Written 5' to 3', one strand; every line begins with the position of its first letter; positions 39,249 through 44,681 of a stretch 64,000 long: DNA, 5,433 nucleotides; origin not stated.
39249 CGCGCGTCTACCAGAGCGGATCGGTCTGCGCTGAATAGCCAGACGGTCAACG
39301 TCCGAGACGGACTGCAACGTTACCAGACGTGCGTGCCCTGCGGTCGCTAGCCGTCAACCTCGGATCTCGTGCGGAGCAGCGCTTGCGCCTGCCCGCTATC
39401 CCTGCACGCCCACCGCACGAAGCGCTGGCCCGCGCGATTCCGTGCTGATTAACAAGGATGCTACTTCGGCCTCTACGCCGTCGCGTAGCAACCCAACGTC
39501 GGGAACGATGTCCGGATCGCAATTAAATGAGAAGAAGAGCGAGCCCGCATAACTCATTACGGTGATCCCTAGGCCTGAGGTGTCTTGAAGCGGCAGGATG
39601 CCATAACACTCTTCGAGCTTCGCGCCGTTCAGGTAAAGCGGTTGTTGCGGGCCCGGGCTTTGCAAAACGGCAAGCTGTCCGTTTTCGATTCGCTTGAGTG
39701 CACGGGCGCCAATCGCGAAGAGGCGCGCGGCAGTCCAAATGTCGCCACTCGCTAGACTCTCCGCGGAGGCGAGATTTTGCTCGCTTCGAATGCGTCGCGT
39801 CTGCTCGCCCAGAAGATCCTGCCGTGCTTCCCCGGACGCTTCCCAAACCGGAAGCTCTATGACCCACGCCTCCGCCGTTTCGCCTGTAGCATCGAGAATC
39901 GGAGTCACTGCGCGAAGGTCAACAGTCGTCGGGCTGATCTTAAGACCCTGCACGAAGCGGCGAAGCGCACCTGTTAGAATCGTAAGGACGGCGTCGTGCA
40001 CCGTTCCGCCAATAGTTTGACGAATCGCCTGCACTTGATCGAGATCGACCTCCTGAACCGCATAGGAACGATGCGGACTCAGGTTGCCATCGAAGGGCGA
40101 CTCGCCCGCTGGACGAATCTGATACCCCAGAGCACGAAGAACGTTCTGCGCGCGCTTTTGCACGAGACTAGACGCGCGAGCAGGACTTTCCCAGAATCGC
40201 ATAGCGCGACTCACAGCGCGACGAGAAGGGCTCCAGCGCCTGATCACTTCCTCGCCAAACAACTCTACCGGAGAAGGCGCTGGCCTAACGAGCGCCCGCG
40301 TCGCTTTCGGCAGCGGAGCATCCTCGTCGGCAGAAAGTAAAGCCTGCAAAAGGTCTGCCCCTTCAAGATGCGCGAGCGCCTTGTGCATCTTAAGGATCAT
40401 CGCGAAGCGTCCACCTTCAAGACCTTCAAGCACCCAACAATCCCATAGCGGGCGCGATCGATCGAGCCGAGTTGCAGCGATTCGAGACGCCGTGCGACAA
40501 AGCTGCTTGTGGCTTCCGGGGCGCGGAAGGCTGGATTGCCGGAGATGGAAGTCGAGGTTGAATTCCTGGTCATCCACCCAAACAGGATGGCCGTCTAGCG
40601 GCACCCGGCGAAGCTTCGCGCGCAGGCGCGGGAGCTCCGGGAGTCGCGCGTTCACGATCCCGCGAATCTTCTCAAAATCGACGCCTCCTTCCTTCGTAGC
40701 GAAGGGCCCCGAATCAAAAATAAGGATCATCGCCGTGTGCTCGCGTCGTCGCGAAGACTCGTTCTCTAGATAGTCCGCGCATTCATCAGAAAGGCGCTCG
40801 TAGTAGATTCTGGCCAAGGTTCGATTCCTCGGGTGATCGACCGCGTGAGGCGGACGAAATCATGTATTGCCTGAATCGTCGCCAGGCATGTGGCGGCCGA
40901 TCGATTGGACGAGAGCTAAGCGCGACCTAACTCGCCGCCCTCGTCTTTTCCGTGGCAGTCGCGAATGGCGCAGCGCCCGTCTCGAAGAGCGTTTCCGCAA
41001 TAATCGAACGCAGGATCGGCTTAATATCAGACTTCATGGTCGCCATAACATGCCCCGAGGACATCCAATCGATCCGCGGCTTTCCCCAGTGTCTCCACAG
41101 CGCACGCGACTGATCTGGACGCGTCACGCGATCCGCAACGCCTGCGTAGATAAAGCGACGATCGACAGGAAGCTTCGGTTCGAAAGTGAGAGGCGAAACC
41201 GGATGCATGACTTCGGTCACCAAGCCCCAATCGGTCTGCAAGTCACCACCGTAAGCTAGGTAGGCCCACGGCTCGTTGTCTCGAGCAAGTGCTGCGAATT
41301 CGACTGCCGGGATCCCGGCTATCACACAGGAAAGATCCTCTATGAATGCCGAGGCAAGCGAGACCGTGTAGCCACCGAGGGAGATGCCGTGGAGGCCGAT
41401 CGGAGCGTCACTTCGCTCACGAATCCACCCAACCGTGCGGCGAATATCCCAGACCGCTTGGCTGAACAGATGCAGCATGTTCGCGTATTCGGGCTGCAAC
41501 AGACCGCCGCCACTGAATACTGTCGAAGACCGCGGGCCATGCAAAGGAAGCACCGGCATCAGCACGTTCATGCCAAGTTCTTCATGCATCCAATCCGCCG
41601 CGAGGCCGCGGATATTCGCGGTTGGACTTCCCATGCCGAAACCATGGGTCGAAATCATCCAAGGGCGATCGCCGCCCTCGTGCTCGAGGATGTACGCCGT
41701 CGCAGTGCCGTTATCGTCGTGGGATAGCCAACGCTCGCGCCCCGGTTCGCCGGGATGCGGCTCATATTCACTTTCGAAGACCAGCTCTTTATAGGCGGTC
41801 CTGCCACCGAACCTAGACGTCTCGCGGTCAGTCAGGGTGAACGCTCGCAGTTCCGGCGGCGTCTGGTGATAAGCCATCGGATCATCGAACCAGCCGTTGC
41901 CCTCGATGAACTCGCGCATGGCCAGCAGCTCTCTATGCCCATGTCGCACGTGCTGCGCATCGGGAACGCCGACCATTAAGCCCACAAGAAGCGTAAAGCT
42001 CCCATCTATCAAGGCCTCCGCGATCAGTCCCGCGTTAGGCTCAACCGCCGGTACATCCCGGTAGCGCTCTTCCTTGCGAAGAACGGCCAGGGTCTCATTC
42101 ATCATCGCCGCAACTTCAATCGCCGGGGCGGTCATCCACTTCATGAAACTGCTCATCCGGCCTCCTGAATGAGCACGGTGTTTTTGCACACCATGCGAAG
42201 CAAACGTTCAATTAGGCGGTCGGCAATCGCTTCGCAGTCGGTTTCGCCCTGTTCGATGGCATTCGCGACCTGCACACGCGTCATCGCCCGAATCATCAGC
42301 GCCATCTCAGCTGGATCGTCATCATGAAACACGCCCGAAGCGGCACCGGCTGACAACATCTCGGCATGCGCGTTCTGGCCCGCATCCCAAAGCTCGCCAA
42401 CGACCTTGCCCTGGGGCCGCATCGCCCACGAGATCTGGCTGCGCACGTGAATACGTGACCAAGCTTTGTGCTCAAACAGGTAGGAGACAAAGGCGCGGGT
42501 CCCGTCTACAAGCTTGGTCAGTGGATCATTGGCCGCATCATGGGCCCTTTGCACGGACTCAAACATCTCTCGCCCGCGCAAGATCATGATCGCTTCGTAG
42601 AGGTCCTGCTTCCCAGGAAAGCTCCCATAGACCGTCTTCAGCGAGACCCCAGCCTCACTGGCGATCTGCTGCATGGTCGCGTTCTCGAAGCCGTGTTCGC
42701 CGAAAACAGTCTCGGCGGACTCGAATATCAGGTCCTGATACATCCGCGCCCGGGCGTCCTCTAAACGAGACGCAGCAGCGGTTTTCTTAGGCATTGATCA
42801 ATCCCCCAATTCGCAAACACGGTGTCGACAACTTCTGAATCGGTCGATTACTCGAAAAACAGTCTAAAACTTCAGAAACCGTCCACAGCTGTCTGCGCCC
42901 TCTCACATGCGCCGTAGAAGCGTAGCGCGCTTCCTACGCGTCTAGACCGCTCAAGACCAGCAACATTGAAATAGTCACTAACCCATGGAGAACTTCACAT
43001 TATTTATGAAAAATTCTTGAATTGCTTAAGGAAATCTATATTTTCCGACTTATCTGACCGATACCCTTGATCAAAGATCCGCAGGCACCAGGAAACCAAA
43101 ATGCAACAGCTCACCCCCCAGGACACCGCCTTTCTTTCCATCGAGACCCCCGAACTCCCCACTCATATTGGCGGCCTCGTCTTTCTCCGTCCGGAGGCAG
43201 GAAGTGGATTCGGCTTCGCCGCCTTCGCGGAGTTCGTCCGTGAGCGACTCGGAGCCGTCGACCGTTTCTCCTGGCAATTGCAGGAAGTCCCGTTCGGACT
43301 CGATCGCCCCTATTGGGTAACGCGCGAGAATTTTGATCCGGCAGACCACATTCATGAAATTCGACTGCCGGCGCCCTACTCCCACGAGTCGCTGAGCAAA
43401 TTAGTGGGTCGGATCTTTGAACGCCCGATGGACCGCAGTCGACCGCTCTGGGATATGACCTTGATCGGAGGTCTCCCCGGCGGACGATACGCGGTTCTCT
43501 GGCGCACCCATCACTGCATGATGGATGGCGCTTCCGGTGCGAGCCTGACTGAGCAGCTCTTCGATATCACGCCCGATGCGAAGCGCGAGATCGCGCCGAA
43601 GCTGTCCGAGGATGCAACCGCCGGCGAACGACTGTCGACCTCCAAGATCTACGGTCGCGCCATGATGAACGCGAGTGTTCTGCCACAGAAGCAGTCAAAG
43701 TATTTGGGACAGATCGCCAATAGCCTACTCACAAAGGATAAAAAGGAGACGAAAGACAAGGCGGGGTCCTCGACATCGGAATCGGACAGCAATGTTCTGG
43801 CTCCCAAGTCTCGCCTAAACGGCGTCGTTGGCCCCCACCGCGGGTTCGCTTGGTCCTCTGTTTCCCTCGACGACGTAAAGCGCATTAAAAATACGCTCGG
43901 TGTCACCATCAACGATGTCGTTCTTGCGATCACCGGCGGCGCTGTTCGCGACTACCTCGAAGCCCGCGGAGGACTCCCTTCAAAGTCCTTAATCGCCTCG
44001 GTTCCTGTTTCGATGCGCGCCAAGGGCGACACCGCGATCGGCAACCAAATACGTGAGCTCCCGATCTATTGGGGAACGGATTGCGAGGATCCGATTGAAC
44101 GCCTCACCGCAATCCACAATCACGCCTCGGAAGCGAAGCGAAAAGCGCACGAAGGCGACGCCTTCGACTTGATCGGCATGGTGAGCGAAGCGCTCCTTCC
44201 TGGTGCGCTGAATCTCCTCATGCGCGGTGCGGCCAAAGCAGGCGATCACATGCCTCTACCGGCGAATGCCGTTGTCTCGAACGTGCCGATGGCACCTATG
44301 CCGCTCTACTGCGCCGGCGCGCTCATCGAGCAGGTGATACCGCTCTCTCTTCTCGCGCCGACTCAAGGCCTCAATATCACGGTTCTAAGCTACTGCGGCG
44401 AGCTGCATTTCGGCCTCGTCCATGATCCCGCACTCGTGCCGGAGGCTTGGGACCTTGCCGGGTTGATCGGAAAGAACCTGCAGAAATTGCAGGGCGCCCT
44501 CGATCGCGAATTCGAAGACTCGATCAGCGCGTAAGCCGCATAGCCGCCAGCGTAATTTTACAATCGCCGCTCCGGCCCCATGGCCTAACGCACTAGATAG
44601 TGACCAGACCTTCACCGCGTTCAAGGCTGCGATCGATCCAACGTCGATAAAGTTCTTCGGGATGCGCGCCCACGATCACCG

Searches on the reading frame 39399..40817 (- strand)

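Call 74: search_protein_families(library=pfam, proteins=[window:39399-40817:-], max_evalue=0.0001)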
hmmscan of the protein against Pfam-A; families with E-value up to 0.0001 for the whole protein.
window:39399-40817:- (473 aa): 2 families
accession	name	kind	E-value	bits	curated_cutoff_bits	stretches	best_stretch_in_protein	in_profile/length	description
PF03007.21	WS_DGAT_cat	-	1.6e-51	176.1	23.6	1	16-277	8-263/263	Wax ester synthase/diacylglycerol acyltransferase catalytic domain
PF06974.18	WS_DGAT_C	-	5.1e-16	59.5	20.7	1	362-453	50-142/145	WS/DGAT C-terminal domain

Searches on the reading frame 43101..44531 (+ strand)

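Call 74: search_protein_families(library=pfam, proteins=[window:43101-44531:+], max_evalue=0.0001)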
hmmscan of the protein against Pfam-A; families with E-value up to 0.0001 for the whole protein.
window:43101-44531:+ (477 aa): 2 families
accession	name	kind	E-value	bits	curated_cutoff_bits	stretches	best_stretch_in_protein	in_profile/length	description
PF03007.21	WS_DGAT_cat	-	7.9e-59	200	23.6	1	4-274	1-263/263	Wax ester synthase/diacylglycerol acyltransferase catalytic domain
PF06974.18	WS_DGAT_C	-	1.2e-23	84.2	20.7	1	314-463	2-144/145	WS/DGAT C-terminal domain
